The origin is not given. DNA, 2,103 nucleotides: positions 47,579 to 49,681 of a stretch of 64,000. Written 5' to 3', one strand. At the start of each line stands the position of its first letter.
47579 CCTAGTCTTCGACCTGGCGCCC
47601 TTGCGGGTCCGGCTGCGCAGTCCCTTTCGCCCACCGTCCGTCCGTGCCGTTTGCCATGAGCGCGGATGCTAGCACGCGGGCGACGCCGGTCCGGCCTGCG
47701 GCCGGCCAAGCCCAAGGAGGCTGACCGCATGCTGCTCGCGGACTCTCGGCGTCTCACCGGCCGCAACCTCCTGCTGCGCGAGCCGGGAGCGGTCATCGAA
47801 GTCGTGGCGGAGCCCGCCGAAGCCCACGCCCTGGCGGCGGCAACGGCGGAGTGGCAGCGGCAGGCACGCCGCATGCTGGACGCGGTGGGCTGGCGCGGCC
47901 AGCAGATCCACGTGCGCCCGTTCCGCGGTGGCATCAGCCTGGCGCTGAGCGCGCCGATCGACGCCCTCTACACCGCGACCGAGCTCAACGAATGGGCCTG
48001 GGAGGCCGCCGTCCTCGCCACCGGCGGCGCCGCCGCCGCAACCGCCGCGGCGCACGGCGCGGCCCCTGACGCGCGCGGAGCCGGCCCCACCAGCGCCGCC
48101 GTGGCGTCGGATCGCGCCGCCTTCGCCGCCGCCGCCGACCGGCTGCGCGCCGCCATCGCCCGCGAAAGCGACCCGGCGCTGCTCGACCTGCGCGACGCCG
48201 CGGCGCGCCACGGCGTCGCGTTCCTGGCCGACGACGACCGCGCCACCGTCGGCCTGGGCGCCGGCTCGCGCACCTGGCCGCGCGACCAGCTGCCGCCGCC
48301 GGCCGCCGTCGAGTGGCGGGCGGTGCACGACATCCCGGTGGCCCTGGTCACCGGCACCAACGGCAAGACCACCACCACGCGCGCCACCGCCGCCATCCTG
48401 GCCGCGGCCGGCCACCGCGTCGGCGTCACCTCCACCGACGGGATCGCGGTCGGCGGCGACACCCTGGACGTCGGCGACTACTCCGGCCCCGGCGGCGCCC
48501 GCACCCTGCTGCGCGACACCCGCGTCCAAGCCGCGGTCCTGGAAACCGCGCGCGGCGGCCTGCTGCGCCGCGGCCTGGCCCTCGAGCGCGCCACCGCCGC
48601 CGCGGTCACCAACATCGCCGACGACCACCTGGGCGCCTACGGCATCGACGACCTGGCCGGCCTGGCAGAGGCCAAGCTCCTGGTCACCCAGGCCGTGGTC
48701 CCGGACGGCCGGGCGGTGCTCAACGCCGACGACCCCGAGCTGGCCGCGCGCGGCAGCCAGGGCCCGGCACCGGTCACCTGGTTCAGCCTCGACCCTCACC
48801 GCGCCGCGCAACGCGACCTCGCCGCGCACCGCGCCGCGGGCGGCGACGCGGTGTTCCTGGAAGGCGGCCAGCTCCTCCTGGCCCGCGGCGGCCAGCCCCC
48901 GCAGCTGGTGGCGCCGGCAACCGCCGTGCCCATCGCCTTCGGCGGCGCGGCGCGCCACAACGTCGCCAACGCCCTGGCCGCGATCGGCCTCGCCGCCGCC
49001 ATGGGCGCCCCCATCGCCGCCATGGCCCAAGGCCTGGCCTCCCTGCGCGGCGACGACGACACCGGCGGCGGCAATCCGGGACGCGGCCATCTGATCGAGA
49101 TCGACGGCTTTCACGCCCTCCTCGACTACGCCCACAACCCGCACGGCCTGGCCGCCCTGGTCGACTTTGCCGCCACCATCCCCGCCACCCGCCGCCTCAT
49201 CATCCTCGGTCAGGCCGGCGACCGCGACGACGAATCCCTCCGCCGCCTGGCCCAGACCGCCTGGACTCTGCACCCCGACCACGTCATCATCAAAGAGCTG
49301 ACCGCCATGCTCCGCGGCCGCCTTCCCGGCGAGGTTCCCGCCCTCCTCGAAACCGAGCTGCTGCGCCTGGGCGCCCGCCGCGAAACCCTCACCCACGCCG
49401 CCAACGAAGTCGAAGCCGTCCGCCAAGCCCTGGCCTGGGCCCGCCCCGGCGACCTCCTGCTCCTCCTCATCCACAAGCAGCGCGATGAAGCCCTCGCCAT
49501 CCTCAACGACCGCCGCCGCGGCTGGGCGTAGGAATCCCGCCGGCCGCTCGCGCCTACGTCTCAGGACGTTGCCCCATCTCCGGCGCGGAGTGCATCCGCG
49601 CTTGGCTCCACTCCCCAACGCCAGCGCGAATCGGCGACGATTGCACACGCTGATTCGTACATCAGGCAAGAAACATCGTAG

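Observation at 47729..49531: CphA paralog retaining N and Mur-ligase (M) domains but lacking the ATP-grasp (G) domain, divergent from cphB-cphA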

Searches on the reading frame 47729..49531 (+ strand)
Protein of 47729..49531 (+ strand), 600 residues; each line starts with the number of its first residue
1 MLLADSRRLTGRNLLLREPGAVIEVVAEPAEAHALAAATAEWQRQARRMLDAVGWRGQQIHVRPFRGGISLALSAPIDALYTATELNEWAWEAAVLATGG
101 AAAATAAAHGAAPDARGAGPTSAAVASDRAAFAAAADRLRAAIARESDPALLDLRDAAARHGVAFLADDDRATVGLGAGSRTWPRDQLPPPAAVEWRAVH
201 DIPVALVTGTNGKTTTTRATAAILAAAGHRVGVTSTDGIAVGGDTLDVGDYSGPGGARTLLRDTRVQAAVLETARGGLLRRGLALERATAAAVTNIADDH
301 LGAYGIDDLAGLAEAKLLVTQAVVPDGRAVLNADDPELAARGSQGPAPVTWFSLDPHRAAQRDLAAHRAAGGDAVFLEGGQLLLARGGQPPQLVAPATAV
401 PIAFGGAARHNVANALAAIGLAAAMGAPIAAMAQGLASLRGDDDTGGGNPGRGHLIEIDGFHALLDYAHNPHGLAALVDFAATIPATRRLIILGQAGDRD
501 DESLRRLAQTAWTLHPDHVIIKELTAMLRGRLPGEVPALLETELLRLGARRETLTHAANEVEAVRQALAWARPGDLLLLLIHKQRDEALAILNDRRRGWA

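Call 7: search_protein_families(library=pfam, proteins=[window:47729-49531:+], max_evalue=0.01)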
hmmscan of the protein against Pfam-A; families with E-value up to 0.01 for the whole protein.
window:47729-49531:+ (600 aa): 2 families
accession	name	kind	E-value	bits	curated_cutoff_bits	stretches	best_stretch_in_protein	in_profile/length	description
PF08245.18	Mur_ligase_M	-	1.3e-23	84.5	24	1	207-422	1-200/200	Mur ligase middle domain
PF02875.26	Mur_ligase_C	-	9e-14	52.8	28.4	1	451-579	1-123/127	Mur ligase, glutamate ligase domain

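Call 8: search_protein_families(library=ncbifam, proteins=[window:47729-49531:+], max_evalue=0.01)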
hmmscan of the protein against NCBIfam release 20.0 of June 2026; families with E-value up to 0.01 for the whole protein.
window:47729-49531:+ (600 aa): 26 families (the best 25 are shown)
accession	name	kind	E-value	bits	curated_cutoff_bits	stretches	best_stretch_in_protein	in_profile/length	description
TIGR02068.2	cya_phycin_syn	equivalog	1.4e-103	347.6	850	1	200-585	477-852/862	cyanophycin synthetase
NF010623.0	PRK14016.1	subfamily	2e-95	320.7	877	1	200-594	478-862/871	cyanophycin synthetase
NF001124.0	PRK00139.1-2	equivalog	1.1e-29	103.5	476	1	204-578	111-463/500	UDP-N-acetylmuramoyl-L-alanyl-D-glutamate--2,6-diaminopimelate ligase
TIGR01085.1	murE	subfamily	1e-27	97.2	257.3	1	201-580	84-444/472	UDP-N-acetylmuramyl-tripeptide synthetase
NF008896.0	PRK11929.1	equivalog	5.1e-25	87.5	1023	1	202-579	112-470/965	bifunctional UDP-N-acetylmuramoyl-L-alanyl-D-glutamate--2,6-diaminopimelate ligase MurE/UDP-N-acetylmuramoyl-tripeptide--D-alanyl-D-alanine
NF001126.0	PRK00139.1-4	equivalog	1.3e-22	80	373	1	201-578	103-453/486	UDP-N-acetylmuramoyl-L-alanyl-D-glutamate--2,6-diaminopimelate ligase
TIGR01143.1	murF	subfamily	3.5e-18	65.7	288.6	1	193-496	65-334/418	UDP-N-acetylmuramoyl-tripeptide--D-alanyl-D-alanine ligase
NF001123.0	PRK00139.1-1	equivalog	1.4e-15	57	586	1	204-579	109-461/493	UDP-N-acetylmuramoyl-L-alanyl-D-glutamate--2,6-diaminopimelate ligase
NF008041.0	PRK10773.1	equivalog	2.4e-15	56.2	551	1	204-502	102-371/453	UDP-N-acetylmuramoyl-tripeptide--D-alanyl-D-alanine ligase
NF053645.1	pMurC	equivalog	2.4e-13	49.6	560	2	201-340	101-229/492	pseudomurein biosynthesis peptide ligase pMurC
TIGR01087.1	murD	equivalog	3.3e-13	49.5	211.95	2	287-441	171-303/441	UDP-N-acetylmuramoyl-L-alanine--D-glutamate ligase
TIGR01082.1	murC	equivalog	1.6e-12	47.3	335.1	1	206-492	104-350/449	UDP-N-acetylmuramate--L-alanine ligase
TIGR01499.1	folC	subfamily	6.9e-11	42.1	162.65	1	201-233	17-49/400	bifunctional protein FolC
NF010628.0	PRK14022.1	equivalog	6e-09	35.1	536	1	205-585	114-457/483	UDP-N-acetylmuramoyl-L-alanyl-D-glutamate--L-lysine ligase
NF053648.1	pMurE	equivalog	1.5e-08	33.8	600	1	289-500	191-367/464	pseudomurein biosynthesis peptide ligase pMurE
NF045635.1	isoglutsynth_MurT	equivalog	0.00023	20.2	800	1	201-359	47-191/447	lipid II isoglutaminyl synthase subunit MurT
TIGR04012.1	poly_gGlu_PgsB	equivalog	0.0032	16.3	222.7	0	195-236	21-62/380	poly-gamma-glutamate synthase PgsB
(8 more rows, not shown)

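Call 10: search_solved_structures(query=window:47729-49531:+, max_evalue=0.001, show_alignments=2)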
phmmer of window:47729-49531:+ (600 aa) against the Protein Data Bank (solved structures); distinct sequences matched with E-value up to 0.001: 27.
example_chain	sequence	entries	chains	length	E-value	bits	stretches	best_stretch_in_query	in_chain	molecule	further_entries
7lg5_A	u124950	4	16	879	2.5e-61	211.6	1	201-546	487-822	Cyanophycin synthase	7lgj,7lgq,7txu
7txv_A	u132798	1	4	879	2.5e-61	211.6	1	201-546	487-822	Cyanophycin synthase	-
7wac_A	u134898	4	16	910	1.3e-60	209.3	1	202-593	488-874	Cyanophycin synthase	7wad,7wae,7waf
7lgm_A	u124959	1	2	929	1.1e-56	196.4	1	201-580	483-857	Cyanophycin synthase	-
7lgn_A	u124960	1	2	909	3e-56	194.9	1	202-580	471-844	Cyanophycin synthase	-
8w9z_N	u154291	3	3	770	1.7e-22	83.4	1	203-503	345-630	UDP-N-acetylmuramoyl-L-alanyl-D-glutamate--2, 6-diaminopimelate ligase-like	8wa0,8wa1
8qma_O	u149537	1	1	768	2.9e-18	69.4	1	202-500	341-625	PAP11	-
8r5o_Q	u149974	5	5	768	5.6e-18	68.5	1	202-500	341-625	PAP11 | PAP11, MurE-like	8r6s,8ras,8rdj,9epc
8xzv_J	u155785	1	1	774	1.2e-15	60.9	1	188-511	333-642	MurE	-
8f5d_A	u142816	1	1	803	1.9e-14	56.9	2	156-521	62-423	Multifunctional fusion protein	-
1gg4_A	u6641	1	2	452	6.7e-12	48.5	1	204-498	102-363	UDP-N-ACETYLMURAMOYLALANYL-D-GLUTAMYL-2,6-DIAMINOPIMELATE-D-ALANYL-D-ALANYL LIGASE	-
2wtz_A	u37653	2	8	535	1e-10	44.5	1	110-579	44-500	UDP-N-ACETYLMURAMOYL-L-ALANYL-D-GLUTAMATE--2,6-DIAMINOPIMELATE LIGASE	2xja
4bub_A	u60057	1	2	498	1.1e-09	41.1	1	202-579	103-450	UDP-N-ACETYLMURAMOYL-L-ALANYL-D-GLUTAMATE--LD-LYSINE LIGASE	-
8g6p_A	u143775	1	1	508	1.7e-09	40.5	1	139-579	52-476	UDP-N-acetylmuramoyl-L-alanyl-D-glutamate--2,6-diaminopimelate ligase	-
7b6o_A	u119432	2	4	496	1e-07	34.6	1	202-336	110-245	UDP-N-acetylmuramoyl-L-alanyl-D-glutamate-2,6-diaminopimelate ligase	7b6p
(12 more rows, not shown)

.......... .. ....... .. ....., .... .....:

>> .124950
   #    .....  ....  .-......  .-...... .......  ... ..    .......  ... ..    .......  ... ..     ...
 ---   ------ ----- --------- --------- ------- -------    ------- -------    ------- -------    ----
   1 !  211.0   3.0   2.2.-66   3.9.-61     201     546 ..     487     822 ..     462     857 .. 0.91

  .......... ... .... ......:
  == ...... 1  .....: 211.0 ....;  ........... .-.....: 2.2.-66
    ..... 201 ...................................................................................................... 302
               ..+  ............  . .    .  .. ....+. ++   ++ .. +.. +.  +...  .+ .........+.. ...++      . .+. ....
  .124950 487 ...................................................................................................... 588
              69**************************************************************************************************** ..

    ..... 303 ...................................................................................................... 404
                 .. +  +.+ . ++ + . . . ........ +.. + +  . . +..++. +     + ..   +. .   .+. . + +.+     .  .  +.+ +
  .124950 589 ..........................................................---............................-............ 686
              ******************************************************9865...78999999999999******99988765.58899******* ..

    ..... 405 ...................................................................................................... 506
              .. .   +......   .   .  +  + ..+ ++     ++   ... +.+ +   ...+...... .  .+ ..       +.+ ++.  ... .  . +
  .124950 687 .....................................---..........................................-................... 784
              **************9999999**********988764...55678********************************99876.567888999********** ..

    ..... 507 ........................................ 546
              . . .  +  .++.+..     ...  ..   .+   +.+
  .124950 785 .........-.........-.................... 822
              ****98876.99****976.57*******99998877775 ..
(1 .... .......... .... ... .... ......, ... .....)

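Call 11: find_homologous_proteins(query=window:47729-49531:+, max_evalue=0.00001)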
Query window:47729-49531:+ (600 aa): 7324 proteins with E <= 0.00001 among 8000 candidates; the best 120 are listed.
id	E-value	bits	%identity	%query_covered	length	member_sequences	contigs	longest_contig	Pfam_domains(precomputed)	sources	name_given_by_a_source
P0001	0.0e+0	1162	94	100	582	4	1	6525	PF02875.27,PF08245.19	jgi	jgi:cyanophycin synthetase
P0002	1.2e-242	825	69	100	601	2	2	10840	PF02875.27,PF08245.19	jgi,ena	jgi:cyanophycin synthetase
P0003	4.4e-241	820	69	100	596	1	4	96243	PF02875.27,PF08245.19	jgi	jgi:cyanophycin synthetase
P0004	1.3e-240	819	67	100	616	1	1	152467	PF02875.27,PF08245.19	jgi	jgi:cyanophycin synthetase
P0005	1.5e-239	815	67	100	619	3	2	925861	PF02875.27,PF08245.19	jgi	jgi:cyanophycin synthetase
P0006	9.3e-238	809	66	100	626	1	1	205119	PF02875.27,PF08245.19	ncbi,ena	-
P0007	2.7e-235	801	68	100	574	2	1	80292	PF02875.27,PF08245.19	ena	-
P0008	7.9e-234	796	67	99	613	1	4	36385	PF02875.27,PF08245.19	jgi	jgi:cyanophycin synthetase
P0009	6.1e-233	793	68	98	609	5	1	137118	PF02875.27,PF08245.19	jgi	jgi:cyanophycin synthetase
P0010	6.6e-232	790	74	76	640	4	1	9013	PF02875.27,PF08245.19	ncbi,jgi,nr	ncbi:MAG TPA: Mur ligase family protein [Thermoanaerobaculia bacterium]|nr:Mur ligase family protein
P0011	4.4e-231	787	67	100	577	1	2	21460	PF02875.27,PF08245.19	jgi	jgi:cyanophycin synthetase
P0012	1.4e-230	785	67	99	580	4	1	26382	PF02875.27,PF08245.19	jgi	-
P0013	2.3e-230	785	66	100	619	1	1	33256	PF02875.27,PF08245.19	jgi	jgi:cyanophycin synthetase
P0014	2.3e-230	785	67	100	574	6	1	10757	PF02875.27,PF08245.19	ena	-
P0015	3.6e-230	784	67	98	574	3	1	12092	PF02875.27,PF08245.19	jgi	-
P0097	1.4e-186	640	57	99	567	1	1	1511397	PF02875.27,PF08245.19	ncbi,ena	-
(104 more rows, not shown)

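Call 17: search_protein_families(library=pfam, alignment_id=A1, max_evalue=10)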
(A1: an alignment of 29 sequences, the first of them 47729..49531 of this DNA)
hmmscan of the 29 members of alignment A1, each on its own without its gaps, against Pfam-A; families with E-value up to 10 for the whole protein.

A. member 1, window:47729-49531:+ (600 aa): 3 families
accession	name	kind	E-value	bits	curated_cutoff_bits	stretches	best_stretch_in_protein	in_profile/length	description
PF08245.18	Mur_ligase_M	-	1.3e-23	84.5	24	1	207-422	1-200/200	Mur ligase middle domain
PF02875.26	Mur_ligase_C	-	9e-14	52.8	28.4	1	451-579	1-123/127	Mur ligase, glutamate ligase domain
PF01656.29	CbiA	-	0.56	10.6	25.4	1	208-232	7-31/125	CobQ/CobB/MinD/ParA nucleotide binding domain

B. families by the number of members that match (of 29 scanned): 8 families
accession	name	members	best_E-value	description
PF08245.18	Mur_ligase_M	29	7.7e-24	Mur ligase middle domain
PF02875.26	Mur_ligase_C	29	1.2e-19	Mur ligase, glutamate ligase domain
PF19842.5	YqeC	9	0.043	YqeC protein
PF07883.17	Cupin_2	2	0.022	Cupin domain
PF08386.16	Abhydrolase_4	2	0.059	TAP-like protein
PF01656.29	CbiA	2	0.56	CobQ/CobB/MinD/ParA nucleotide binding domain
PF18878.5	PPE-PPW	1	0.035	PPE-PPW subfamily C-terminal region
PF13380.12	CoA_binding_2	1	0.21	CoA binding domain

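Call 27: find_encoding_contigs(protein=P0005, flank=8000, max_places=2)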
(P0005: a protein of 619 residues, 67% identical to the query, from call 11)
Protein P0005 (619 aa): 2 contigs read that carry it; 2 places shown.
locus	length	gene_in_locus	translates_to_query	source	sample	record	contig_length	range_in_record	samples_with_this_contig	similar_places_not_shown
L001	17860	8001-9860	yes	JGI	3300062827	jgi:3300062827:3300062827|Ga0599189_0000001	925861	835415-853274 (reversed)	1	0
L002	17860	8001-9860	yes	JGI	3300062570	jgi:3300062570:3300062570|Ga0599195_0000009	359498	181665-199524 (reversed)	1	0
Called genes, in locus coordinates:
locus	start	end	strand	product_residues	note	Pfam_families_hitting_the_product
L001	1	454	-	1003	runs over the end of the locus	PF18921:Cyanophycin_syn, PF13549:ATP-grasp_5, PF02222:ATP-grasp (weak), PF02786:CPSase_L_D2 (weak), PF07478:Dala_Dala_lig_C (weak), PF08443:RimK, PF08245:Mur_ligase_M, PF02875:Mur_ligase_C, +2 more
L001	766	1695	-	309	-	-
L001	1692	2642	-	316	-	PF13379:NMT1_2 (faint), PF09084:NMT1, PF12974:Phosphonate-bd (weak)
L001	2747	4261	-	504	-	PF00496:SBP_bac_5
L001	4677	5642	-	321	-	PF03575:Peptidase_S51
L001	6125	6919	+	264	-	-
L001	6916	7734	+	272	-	-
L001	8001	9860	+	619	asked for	PF08245:Mur_ligase_M, PF02875:Mur_ligase_C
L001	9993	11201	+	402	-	PF08100:Dimerisation, PF25213:HVO_A0261_N (faint), PF00891:Methyltransf_2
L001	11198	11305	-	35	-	-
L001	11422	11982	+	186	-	PF05685:Uma2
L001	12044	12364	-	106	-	-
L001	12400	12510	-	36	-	-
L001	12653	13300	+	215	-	PF14487:DarT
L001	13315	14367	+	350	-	PF01661:Macro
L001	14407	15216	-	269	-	PF11185:DUF2971 (faint)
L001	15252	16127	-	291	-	-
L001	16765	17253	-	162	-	PF14539:DUF4442 (weak), PF03061:4HBT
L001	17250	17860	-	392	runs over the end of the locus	PF00291:PALP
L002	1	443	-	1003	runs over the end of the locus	PF18921:Cyanophycin_syn, PF13549:ATP-grasp_5, PF02222:ATP-grasp (weak), PF02786:CPSase_L_D2 (weak), PF07478:Dala_Dala_lig_C (weak), PF08443:RimK, PF08245:Mur_ligase_M, PF02875:Mur_ligase_C, +2 more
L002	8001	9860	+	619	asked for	PF08245:Mur_ligase_M, PF02875:Mur_ligase_C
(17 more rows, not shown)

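Call 28: find_encoding_contigs(protein=P0097, flank=8000, max_places=2)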
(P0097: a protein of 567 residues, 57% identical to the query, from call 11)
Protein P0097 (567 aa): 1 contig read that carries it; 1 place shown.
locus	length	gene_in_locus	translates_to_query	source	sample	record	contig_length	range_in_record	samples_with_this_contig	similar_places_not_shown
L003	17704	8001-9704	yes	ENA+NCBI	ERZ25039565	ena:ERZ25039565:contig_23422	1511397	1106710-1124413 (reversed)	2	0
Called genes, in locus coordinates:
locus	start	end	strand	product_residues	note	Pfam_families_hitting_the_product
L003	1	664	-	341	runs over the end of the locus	PF00144:Beta-lactamase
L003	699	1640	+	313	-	-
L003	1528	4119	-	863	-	PF12704:MacB_PCD, PF02687:FtsX, PF12704:MacB_PCD, PF02687:FtsX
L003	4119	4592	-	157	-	PF03551:PadR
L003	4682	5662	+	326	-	PF00291:PALP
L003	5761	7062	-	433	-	-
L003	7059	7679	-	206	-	-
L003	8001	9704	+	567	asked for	PF08245:Mur_ligase_M, PF02875:Mur_ligase_C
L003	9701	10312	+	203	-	PF13489:Methyltransf_23, PF13847:Methyltransf_31 (faint), PF08241:Methyltransf_11, PF08242:Methyltransf_12, PF13649:Methyltransf_25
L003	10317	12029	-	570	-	PF18921:Cyanophycin_syn, PF08245:Mur_ligase_M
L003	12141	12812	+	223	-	-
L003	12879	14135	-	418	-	-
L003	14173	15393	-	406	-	-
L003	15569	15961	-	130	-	PF01145:Band_7 (weak)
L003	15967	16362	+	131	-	-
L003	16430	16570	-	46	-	-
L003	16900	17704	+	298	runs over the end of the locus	PF00730:HhH-GPD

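Call 30: predict_structure(alignment_id=A2)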
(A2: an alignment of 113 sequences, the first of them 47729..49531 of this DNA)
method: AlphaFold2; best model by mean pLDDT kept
length: 600 residues; sequences in the alignment: 113
mean_pLDDT: 91.5   pTM: 0.91
mean pLDDT of the five models: 91.5, 89.5, 88.6, 88.1, 88.0
residues with pLDDT >= 90: 481; 70-90: 76; 50-70: 25; < 50: 18
segments of 3 or more residues with pLDDT < 50: 109-112, 114-118, 443-447
pLDDT, mean of each block of 10 residues (from residue 1): 92 93 94 95 98 98 93 96 97 91 52 47 65 97 97 97 96 98 98 98 97 93 98 94 92 94 98 86 94 91 86 94 97 94 93 87 87 97 95 97 91 97 98 94 50 84 92 92 96 91 95 98 90 96 98 98 98 97 91 82
secondary structure, 60 per line:
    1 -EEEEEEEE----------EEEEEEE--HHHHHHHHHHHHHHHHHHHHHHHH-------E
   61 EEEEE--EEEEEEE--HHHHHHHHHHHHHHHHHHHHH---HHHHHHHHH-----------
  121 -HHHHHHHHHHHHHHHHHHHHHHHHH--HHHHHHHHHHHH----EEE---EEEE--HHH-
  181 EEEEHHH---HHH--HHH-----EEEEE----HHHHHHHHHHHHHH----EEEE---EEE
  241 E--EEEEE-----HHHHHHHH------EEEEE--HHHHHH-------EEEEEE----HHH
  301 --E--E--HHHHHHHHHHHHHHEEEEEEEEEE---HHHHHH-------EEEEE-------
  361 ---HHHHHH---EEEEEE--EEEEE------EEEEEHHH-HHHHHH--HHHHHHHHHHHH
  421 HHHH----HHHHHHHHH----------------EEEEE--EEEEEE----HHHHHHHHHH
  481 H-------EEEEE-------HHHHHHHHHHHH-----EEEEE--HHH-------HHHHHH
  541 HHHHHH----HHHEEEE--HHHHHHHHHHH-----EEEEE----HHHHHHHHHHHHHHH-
elements in order: E2-9 E20-26 H29-52 E60-65 E68-74 H77-97 H101-109 H122-146 H149-160 E165-167 E171-174 E181-184 E204-208 H213-226 E231-234 E238-241 E244-248 H254-261 E268-272 H275-280 E288-293 H309-322 E323-332 H336-341 E349-353 H364-369 E373-378 E381-385 E392-396 H401-406 H409-424 H429-437 E454-458 E461-466 H471-481 E489-493 H501-512 E518-522 H535-546 E554-557 H560-570 E576-580 H585-599
